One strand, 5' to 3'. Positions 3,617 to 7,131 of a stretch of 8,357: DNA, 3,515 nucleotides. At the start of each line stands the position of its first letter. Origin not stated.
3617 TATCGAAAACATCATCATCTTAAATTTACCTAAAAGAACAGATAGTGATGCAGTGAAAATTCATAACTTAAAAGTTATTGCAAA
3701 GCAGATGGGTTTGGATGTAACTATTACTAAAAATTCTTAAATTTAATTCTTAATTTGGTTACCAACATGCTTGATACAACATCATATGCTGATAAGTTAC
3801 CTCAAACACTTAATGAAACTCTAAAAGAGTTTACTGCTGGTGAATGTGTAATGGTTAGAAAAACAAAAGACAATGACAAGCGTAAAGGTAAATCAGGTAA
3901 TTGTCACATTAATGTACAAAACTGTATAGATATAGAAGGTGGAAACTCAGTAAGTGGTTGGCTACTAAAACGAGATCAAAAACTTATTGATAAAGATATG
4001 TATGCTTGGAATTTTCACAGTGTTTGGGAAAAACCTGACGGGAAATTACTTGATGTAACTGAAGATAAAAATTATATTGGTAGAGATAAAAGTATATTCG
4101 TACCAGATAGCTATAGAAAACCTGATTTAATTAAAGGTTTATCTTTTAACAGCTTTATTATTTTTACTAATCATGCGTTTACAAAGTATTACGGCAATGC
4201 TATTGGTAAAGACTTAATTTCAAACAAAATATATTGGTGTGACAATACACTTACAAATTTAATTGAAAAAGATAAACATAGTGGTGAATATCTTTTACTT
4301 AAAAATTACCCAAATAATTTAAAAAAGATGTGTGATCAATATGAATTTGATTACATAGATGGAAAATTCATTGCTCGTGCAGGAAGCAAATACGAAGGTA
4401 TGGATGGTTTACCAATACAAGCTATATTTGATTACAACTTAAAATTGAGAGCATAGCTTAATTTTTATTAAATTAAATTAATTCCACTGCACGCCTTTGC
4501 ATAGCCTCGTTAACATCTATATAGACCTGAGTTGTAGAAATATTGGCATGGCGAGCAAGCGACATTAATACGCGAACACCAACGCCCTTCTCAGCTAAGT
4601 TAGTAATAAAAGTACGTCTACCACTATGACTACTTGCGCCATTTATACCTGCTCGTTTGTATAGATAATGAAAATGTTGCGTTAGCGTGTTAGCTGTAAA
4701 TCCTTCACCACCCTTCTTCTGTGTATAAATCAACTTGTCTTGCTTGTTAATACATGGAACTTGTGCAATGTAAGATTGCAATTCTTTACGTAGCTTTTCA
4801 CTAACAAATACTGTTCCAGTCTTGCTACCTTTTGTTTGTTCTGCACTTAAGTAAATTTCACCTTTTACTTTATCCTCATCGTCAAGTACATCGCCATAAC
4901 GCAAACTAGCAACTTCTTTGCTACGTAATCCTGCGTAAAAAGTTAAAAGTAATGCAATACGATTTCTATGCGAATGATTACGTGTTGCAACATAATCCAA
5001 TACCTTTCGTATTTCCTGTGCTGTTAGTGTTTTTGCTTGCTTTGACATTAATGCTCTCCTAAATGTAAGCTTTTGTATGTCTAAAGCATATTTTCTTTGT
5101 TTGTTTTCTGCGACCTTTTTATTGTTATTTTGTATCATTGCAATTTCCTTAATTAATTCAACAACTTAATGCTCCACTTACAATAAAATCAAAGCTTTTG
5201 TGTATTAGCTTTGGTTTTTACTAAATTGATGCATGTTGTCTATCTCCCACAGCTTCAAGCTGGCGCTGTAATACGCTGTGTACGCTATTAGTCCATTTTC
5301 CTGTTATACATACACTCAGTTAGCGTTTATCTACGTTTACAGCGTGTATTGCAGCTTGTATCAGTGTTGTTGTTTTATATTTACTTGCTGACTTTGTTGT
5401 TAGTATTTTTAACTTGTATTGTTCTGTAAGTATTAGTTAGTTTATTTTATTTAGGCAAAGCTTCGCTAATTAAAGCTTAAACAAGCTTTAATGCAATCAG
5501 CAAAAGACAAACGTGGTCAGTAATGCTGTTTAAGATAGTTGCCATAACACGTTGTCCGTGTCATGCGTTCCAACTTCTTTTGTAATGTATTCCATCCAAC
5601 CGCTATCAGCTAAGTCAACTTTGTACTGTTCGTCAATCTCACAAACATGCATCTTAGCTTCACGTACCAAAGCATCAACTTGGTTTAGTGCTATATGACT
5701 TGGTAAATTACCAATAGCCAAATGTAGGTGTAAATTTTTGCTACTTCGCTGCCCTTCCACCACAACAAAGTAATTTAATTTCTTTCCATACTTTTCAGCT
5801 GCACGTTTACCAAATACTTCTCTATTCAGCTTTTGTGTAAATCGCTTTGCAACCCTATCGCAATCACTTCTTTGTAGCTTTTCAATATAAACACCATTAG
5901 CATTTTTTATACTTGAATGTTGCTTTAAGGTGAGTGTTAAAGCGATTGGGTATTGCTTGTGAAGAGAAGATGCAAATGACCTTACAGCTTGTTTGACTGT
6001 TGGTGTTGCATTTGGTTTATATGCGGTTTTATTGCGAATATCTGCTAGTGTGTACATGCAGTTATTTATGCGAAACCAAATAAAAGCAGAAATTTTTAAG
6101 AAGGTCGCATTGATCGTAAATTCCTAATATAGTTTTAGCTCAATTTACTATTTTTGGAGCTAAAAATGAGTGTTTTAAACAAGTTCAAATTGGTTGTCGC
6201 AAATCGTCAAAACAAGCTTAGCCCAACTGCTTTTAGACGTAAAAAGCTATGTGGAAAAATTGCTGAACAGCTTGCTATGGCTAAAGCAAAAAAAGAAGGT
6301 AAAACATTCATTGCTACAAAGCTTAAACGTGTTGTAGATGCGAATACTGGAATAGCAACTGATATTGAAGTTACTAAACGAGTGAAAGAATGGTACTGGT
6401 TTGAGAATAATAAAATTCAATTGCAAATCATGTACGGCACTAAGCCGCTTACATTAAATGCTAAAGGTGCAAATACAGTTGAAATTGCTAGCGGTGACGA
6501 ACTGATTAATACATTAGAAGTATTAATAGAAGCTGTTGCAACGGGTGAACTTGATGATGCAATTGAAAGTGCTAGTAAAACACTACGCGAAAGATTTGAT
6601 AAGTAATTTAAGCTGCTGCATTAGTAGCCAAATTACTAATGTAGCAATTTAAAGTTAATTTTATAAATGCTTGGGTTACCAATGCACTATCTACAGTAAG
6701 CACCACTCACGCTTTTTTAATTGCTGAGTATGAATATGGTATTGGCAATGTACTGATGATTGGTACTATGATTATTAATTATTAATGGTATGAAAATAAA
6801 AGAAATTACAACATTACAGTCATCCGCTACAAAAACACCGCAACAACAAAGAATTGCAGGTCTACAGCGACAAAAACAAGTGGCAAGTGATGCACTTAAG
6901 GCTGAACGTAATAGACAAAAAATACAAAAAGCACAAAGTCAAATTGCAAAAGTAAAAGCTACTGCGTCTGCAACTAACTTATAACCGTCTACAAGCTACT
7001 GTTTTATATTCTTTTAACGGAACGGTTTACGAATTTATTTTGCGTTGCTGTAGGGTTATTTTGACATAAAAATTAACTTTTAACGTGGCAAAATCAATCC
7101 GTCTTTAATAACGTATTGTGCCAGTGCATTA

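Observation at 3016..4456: Uncharacterised three-gene operon wired back-to-back to an MmeI-family restriction enzyme: candidate new accessory or defence module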

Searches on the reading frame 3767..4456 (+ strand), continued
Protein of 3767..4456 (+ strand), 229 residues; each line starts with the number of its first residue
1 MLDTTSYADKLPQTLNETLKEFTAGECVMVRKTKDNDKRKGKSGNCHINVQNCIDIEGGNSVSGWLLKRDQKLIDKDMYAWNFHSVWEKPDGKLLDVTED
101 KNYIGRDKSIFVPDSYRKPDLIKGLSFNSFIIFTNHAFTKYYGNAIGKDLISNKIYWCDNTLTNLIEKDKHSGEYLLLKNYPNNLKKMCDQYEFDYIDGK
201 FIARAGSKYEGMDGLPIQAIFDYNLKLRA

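Call 79: search_dna_similar(query=window:3767-4453:+, collection=plasmids, mode=protein, max_evalue=0.01)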
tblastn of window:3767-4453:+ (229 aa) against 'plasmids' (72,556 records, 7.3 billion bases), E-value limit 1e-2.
Records with a match: 42; places in all: 43; records where one place covers at least 80% of the query: 0.
Best place of each record, by identity: <60% 42.
By first word of the organism name: Acinetobacter 28; Xanthomonas 14.
By predicted mobility (MOB-suite, as given by PLSDB): conjugative 21; mobilizable 11; non-mobilizable 10.
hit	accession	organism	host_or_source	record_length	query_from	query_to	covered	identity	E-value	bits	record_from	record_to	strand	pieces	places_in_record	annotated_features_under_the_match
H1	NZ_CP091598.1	Acinetobacter baumannii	Homo sapiens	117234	12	135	54%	31.6%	2e-7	59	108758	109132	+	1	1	hypothetical protein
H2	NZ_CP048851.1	Acinetobacter baumannii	Homo sapiens,wound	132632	12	135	54%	31.6%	2e-7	59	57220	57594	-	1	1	hypothetical protein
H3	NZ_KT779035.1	Acinetobacter baumannii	-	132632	12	135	54%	31.6%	2e-7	59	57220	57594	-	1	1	hypothetical protein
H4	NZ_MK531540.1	Acinetobacter baumannii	-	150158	12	135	54%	31.6%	2e-7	59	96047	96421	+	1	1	hypothetical protein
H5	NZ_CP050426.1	Acinetobacter baumannii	Homo sapiens,BAL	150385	12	135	54%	31.6%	2e-7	59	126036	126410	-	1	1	hypothetical protein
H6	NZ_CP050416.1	Acinetobacter baumannii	Homo sapiens,Pus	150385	12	135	54%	31.6%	2e-7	59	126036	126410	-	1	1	hypothetical protein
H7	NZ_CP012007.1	Acinetobacter baumannii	Homo sapiens,blood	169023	12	135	54%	31.6%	2e-7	59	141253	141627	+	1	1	hypothetical protein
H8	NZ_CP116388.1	Acinetobacter baumannii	Homo sapiens,wound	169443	12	135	54%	31.6%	2e-7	59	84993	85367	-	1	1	hypothetical protein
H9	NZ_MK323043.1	Acinetobacter baumannii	-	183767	12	135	54%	31.6%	2e-7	59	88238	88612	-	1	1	hypothetical protein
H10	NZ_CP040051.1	Acinetobacter baumannii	Homo sapiens,blood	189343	12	135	54%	31.6%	2e-7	59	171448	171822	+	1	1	hypothetical protein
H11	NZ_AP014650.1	Acinetobacter baumannii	Homo sapiens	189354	12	135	54%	31.6%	2e-7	59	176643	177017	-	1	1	hypothetical protein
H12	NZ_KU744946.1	Acinetobacter baumannii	urinary tract infection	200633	12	135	54%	31.6%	2e-7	59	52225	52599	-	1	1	hypothetical protein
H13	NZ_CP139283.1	Acinetobacter pittii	Homo sapiens,Catheter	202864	12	135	54%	31.6%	2e-7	59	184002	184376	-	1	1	hypothetical protein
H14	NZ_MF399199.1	Acinetobacter baumannii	-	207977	12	135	54%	31.6%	2e-7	59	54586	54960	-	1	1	hypothetical protein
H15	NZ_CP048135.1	Acinetobacter baumannii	Homo sapiens,mid stream urine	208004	12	135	54%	31.6%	2e-7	59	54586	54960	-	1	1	hypothetical protein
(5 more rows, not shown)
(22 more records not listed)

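Call 80: search_dna_similar(query=window:3767-4453:+, collection=phages, mode=protein, max_evalue=0.01)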
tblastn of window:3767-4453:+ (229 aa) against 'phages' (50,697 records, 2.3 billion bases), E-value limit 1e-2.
No match.

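Call 83: get_annotated_region(hit=H12, flank=8000)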
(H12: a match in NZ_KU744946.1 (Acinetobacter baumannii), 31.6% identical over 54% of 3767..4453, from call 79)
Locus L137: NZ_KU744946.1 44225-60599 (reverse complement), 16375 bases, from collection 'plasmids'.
description: Acinetobacter baumannii strain A297 (RUH875) plasmid pA297-3 clone Global clone 1 (GC1), complete sequence
organism: Acinetobacter baumannii (NCBI taxid 470)
taxonomy: Bacteria; Pseudomonadota; Gammaproteobacteria; Moraxellales; Moraxellaceae; Acinetobacter; Acinetobacter baumannii
host: -; source: urinary tract infection; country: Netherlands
typing (MOB-suite, as given by PLSDB): conjugative; relaxase MOBP; mating-pair formation MPF_I
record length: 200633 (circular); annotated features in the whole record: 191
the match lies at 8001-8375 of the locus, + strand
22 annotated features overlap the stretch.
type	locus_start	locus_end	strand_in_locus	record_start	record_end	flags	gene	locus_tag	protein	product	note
CDS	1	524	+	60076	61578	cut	-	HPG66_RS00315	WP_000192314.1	zeta toxin family protein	-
CDS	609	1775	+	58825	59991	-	-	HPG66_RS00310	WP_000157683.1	hypothetical protein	-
CDS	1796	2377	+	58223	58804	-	-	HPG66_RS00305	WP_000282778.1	hypothetical protein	-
CDS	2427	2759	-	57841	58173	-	-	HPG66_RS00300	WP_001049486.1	hypothetical protein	-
CDS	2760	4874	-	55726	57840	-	-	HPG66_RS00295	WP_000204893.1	ATP-binding protein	-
CDS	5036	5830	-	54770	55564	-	-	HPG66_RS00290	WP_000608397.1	M48 family metallopeptidase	-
CDS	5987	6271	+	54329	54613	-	-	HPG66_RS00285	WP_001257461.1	hypothetical protein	-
CDS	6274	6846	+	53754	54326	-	-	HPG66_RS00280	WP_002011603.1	TetR/AcrR family transcriptional regulator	GO:0006355 - regulation of DNA-templated transcription [Evidence IEA]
CDS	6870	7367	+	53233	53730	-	-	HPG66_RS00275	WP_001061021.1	hypothetical protein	-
CDS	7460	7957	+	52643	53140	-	-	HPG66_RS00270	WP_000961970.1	hypothetical protein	-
CDS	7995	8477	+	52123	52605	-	-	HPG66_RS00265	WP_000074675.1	hypothetical protein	-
CDS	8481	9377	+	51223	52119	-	-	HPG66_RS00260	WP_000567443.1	DUF6685 family protein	-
CDS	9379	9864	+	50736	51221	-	-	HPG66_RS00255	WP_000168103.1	hypothetical protein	-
CDS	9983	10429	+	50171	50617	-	-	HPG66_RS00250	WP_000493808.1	hypothetical protein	-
CDS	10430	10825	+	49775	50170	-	-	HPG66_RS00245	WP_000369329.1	hypothetical protein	-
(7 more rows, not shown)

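Call 84: search_protein_families(library=phrogs, proteins=[L011:986-1492:+, L005:2176-2775:+, L005:2916-3587:+], max_evalue=0.01)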
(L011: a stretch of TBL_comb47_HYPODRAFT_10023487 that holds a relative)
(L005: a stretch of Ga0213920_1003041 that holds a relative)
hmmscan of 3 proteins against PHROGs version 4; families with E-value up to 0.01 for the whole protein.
L011:986-1492:+ (168 aa): 0 families

L005:2176-2775:+ (199 aa): 0 families

L005:2916-3587:+ (223 aa): 0 families

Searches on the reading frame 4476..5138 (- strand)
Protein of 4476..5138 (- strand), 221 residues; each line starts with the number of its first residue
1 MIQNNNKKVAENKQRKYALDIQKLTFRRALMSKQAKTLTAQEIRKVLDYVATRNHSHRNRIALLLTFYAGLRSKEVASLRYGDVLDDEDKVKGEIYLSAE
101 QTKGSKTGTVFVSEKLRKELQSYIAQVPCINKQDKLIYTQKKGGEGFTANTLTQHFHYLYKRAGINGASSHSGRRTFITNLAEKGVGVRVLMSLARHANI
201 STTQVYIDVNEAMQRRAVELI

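Call 7: search_protein_families(library=pfam, proteins=[window:4476-5138:-], max_evalue=1)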
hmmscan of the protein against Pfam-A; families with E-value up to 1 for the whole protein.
window:4476-5138:- (221 aa): 3 families
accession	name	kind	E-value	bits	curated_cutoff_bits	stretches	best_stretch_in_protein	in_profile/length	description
PF00589.27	Phage_integrase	-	1.5e-26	93.7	27.1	1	37-211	2-170/172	Phage integrase family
PF18055.7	RPN6_N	-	0.078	13.8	26.5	1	24-63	58-97/117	26S proteasome regulatory subunit RPN6 N-terminal domain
PF20432.4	Xre-like-HTH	-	0.13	13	25.8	0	12-42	26-54/63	Antitoxin Xre-like helix-turn-helix domain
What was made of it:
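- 4473..5138 (-): Small tyrosine recombinase (Rec221), convergent with the trio. It is the most constant neighbour of ORF1-2 and of ORF3. Pfam Phage_integrase 1.5e-26 (call 7).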

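Call 8: search_protein_families(library=padloc, proteins=[window:4476-5138:-], max_evalue=1)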
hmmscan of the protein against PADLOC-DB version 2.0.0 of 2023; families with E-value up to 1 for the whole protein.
window:4476-5138:- (221 aa): 0 families

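Call 9: search_protein_families(library=phrogs, proteins=[window:4476-5138:-], max_evalue=1)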
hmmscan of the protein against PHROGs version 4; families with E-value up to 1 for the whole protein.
window:4476-5138:- (221 aa): 6 families
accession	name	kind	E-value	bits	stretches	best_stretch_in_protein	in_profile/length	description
phrog_216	-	integration and excision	1.1e-41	143.9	1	19-220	40-235/301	integrase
phrog_1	-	integration and excision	2.3e-31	110.7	1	34-220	267-446/611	integrase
phrog_7685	-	integration and excision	0.00012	22.7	1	123-221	140-235/240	integrase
phrog_23271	-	unknown function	0.0011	19.9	1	171-211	12-52/67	-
phrog_7269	-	integration and excision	0.0017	19.3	1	165-214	26-75/89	integrase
phrog_36356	-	unknown function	0.11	13.9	1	15-52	22-57/123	-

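Call 10: search_protein_families(library=ncbifam, proteins=[window:4476-5138:-], max_evalue=1)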
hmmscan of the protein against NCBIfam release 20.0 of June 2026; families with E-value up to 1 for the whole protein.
window:4476-5138:- (221 aa): 12 families
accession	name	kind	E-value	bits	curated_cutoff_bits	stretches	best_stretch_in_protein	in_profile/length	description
NF040815.2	recomb_XerA_Arch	equivalog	8.7e-25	87.8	220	1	31-212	90-257/263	site-specific tyrosine recombinase/integron integrase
NF001399.0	PRK00283.1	subfamily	2.1e-19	69.9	279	1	31-214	107-288/300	tyrosine recombinase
TIGR02225.1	recomb_XerD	equivalog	5.9e-19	68.5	329.6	1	30-213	96-278/290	site-specific tyrosine recombinase XerD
TIGR02224.1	recomb_XerC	equivalog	2e-17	63.6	335.15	1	36-212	105-280/295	tyrosine recombinase XerC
NF002331.0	PRK01287.1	subfamily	2.6e-15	56.3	371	1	35-210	139-313/365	site-specific tyrosine recombinase XerC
TIGR02249.1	integrase_gron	subfamily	1.3e-13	51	265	2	26-135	89-188/315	integron integrase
NF007370.0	PRK09870.1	subfamily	1e-08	35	221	1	33-210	8-180/200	tyrosine-type DNA invertase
NF003462.0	PRK05084.1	equivalog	2e-07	30.1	267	1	56-219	194-354/360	tyrosine recombinase XerS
NF040693.1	recomb_GmtY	equivalog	1.3e-06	27.9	340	2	120-211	336-434/441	gamma-mobile-trio recombinase GmtY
NF011946.0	PRK15417.1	equivalog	1.1e-05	24.8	435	1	151-210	256-316/337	integron integrase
NF041502.1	integrase_1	equivalog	3.7e-05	22.6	350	2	174-213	325-364/484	site-specific integrase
NF007371.0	PRK09871.1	subfamily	0.00013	21.6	222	1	35-212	4-177/198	tyrosine-type DNA invertase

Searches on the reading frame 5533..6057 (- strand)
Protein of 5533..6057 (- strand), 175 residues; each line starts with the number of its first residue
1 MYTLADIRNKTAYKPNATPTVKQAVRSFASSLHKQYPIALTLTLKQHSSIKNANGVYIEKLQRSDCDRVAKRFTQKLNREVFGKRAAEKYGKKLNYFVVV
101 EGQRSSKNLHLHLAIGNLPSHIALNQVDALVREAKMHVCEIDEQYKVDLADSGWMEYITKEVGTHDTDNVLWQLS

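Call 7: search_protein_families(library=pfam, proteins=[window:5533-6057:-], max_evalue=1)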
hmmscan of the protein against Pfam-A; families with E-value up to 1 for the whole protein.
window:5533-6057:- (175 aa): 6 families
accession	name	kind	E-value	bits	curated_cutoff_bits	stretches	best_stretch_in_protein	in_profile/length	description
PF23343.2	REP_ORF2-G2P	-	1.1e-07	32.5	27.8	1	39-143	3-83/99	Replication-associated protein ORF2/G2P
PF20875.2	SidC_C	-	0.041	14.7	27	1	18-60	13-55/123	SidC, C-terminal domain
PF09216.15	Pfg27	-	0.085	13.1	25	1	50-110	60-119/176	Pfg27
PF20199.4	RepSA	-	0.089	12.4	34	1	69-115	176-225/438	Replication initiator protein, pSAM2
PF17363.7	DUF5388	-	0.15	12.9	26.1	0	42-70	25-53/64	Family of unknown function (DUF5388)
PF22101.1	HSD_C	-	0.2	12.2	27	0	93-154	1-62/73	Homoserine dehydrogenase C-terminal domain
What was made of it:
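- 5530..6057 (-): Small replication initiator-like protein (Rep175). Pfam REP_ORF2-G2P 1.1e-7, above the cut-off (call 7).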

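Call 8: search_protein_families(library=padloc, proteins=[window:5533-6057:-], max_evalue=1)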
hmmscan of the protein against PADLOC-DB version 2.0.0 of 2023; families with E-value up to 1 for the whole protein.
window:5533-6057:- (175 aa): 0 families

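Call 9: search_protein_families(library=phrogs, proteins=[window:5533-6057:-], max_evalue=1)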
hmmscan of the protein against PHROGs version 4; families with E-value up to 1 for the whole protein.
window:5533-6057:- (175 aa): 0 families

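Call 10: search_protein_families(library=ncbifam, proteins=[window:5533-6057:-], max_evalue=1)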
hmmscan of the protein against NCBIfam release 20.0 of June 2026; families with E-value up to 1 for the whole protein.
window:5533-6057:- (175 aa): 0 families

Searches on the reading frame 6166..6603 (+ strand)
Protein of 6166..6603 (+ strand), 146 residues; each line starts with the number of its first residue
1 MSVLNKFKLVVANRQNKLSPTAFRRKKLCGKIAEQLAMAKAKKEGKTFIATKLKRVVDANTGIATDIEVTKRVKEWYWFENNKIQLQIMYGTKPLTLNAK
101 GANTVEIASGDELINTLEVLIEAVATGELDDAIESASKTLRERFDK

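Call 7: search_protein_families(library=pfam, proteins=[window:6166-6603:+], max_evalue=1)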
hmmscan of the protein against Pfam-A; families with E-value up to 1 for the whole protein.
window:6166-6603:+ (146 aa): 3 families
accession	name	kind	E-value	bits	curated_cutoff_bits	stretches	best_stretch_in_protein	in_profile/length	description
PF20346.3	DUF6641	-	3.3e-09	37.3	27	1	3-130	18-140/143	Family of unknown function (DUF6641)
PF09225.16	Endonuc-PvuII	-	0.036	14.5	25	1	46-102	67-123/155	Restriction endonuclease PvuII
PF16125.10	DUF4837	-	0.065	12.7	25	1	36-83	124-171/295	Domain of unknown function (DUF4837)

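Call 8: search_protein_families(library=padloc, proteins=[window:6166-6603:+], max_evalue=1)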
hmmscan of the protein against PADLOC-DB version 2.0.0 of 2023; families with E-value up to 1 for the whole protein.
window:6166-6603:+ (146 aa): 0 families

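Call 9: search_protein_families(library=phrogs, proteins=[window:6166-6603:+], max_evalue=1)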
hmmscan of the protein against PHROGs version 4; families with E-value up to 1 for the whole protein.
window:6166-6603:+ (146 aa): 2 families
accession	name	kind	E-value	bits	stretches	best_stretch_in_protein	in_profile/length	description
phrog_31551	-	unknown function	1.6e-18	68.2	1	1-136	9-145/155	-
phrog_24789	-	tail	0.11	10.9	1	19-72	473-524/1214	baseplate protein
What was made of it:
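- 6166..6606 (+): DUF6641 backbone protein. Pfam 3.3e-9; PHROG 31551 1.6e-18 (calls 7, 9).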

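Call 10: search_protein_families(library=ncbifam, proteins=[window:6166-6603:+], max_evalue=1)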
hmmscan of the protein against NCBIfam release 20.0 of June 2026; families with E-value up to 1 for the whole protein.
window:6166-6603:+ (146 aa): 1 family
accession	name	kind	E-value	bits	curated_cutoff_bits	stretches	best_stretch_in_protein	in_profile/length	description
NF009542.0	PRK12921.1-4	equivalog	0.02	14.2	288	1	96-140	41-85/286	oxidoreductase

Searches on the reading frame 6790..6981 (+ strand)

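Call 7: search_protein_families(library=pfam, proteins=[window:6790-6981:+], max_evalue=1)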
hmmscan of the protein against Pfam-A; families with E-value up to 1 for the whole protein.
window:6790-6981:+ (64 aa): 1 family
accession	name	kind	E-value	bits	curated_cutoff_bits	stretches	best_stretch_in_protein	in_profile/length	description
PF06102.17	RRP36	-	0.29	11.5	27.1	1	2-56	58-112/165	rRNA biogenesis protein RRP36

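Call 8: search_protein_families(library=padloc, proteins=[window:6790-6981:+], max_evalue=1)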
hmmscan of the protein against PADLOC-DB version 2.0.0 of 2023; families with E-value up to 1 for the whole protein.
window:6790-6981:+ (64 aa): 0 families

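Call 9: search_protein_families(library=phrogs, proteins=[window:6790-6981:+], max_evalue=1)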
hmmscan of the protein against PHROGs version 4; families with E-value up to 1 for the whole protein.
window:6790-6981:+ (64 aa): 0 families

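Call 10: search_protein_families(library=ncbifam, proteins=[window:6790-6981:+], max_evalue=1)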
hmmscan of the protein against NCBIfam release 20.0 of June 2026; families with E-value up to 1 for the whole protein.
window:6790-6981:+ (64 aa): 0 families
